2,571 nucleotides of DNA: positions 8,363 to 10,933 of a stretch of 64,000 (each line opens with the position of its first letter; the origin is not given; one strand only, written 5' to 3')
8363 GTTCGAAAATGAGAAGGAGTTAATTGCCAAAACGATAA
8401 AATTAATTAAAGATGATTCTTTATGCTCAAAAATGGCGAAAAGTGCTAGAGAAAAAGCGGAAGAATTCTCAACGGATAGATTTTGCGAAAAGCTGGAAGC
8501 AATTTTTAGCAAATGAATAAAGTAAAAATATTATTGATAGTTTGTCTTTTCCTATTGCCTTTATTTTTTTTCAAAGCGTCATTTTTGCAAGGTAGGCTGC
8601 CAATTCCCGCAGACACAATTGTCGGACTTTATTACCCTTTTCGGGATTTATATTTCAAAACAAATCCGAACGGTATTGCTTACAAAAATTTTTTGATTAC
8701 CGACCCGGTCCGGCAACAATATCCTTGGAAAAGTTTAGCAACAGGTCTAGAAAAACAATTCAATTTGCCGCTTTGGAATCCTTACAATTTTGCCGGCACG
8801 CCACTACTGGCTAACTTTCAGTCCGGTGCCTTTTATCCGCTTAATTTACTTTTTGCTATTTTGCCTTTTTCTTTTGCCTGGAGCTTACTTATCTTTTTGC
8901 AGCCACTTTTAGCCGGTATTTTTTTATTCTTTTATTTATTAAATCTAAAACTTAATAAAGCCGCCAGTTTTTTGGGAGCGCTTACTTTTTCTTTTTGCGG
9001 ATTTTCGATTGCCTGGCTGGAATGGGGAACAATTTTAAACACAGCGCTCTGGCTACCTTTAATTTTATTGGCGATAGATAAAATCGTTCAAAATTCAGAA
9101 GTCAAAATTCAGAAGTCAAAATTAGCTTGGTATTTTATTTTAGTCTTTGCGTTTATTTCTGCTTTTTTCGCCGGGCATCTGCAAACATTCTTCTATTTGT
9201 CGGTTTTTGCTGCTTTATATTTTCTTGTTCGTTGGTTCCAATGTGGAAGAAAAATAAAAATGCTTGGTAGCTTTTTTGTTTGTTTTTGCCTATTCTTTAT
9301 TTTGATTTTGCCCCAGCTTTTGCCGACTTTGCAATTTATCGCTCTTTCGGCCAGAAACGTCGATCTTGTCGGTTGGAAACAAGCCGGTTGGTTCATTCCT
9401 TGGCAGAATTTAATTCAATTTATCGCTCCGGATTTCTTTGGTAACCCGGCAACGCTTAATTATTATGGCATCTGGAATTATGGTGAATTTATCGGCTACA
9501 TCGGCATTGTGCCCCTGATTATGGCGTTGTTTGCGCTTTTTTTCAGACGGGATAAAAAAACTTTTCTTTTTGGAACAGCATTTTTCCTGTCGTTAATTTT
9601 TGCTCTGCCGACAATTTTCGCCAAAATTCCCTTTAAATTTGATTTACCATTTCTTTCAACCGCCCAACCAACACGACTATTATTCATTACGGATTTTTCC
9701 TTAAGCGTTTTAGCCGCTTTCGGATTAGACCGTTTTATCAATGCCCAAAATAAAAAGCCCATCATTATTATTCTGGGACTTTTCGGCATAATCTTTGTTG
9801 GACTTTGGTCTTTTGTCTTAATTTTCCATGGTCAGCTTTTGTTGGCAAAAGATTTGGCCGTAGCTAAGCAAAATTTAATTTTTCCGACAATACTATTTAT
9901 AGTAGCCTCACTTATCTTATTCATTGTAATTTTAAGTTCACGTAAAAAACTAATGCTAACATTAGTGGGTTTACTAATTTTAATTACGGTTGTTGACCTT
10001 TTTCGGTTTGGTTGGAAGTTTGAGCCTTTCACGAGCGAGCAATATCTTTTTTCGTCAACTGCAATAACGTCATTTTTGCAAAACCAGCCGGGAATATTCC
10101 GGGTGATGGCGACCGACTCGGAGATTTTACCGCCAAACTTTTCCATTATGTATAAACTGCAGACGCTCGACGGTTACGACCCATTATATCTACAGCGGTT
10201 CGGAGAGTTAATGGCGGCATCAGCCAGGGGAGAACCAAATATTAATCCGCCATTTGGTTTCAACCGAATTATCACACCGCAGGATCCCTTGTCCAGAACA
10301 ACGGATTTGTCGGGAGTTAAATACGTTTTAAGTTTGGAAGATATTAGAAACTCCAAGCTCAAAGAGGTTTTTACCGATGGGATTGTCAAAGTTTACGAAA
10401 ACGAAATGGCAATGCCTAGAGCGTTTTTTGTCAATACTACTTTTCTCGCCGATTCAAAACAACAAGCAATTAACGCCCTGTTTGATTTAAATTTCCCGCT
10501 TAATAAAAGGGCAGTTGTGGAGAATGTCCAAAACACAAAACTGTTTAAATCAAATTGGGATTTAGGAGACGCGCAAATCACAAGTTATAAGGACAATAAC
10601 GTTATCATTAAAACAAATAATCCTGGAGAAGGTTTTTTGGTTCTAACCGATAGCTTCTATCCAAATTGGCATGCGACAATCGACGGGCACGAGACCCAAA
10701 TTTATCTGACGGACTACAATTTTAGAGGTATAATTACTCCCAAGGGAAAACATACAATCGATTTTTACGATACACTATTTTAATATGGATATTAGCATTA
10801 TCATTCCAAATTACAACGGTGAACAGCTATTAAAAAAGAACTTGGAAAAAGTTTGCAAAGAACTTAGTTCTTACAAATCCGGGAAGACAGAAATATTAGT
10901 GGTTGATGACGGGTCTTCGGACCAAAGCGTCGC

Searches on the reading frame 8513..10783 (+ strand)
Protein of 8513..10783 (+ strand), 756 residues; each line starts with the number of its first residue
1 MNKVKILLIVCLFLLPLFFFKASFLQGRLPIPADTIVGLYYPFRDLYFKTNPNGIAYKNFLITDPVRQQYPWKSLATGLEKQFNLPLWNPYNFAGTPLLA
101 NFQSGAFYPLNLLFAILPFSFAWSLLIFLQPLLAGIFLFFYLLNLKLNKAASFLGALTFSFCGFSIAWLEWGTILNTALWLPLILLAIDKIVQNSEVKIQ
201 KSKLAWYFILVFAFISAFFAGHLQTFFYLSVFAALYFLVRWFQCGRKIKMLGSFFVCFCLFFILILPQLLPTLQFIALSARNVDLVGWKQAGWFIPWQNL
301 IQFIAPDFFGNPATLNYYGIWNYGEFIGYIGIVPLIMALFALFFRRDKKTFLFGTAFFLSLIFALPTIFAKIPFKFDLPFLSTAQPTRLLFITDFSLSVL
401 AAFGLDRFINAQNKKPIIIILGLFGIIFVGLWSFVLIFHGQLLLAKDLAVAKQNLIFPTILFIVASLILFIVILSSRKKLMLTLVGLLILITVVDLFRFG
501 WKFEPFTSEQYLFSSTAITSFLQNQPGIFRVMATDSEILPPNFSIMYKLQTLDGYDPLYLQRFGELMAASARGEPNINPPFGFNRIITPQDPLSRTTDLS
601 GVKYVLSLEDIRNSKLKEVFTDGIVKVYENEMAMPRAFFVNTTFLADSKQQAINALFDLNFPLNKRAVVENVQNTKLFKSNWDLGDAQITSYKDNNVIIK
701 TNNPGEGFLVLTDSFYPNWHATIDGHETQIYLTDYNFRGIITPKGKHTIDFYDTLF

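Call 68: search_protein_families(library=pfam, proteins=[window:8513-10783:+], max_evalue=0.00001)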
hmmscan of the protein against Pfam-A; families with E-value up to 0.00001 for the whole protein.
window:8513-10783:+ (756 aa): 1 family
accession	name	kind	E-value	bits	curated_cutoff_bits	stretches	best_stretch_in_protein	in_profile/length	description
PF09586.16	YfhO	-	4.9e-27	95.1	28.5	1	106-649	75-603/835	Bacterial membrane protein YfhO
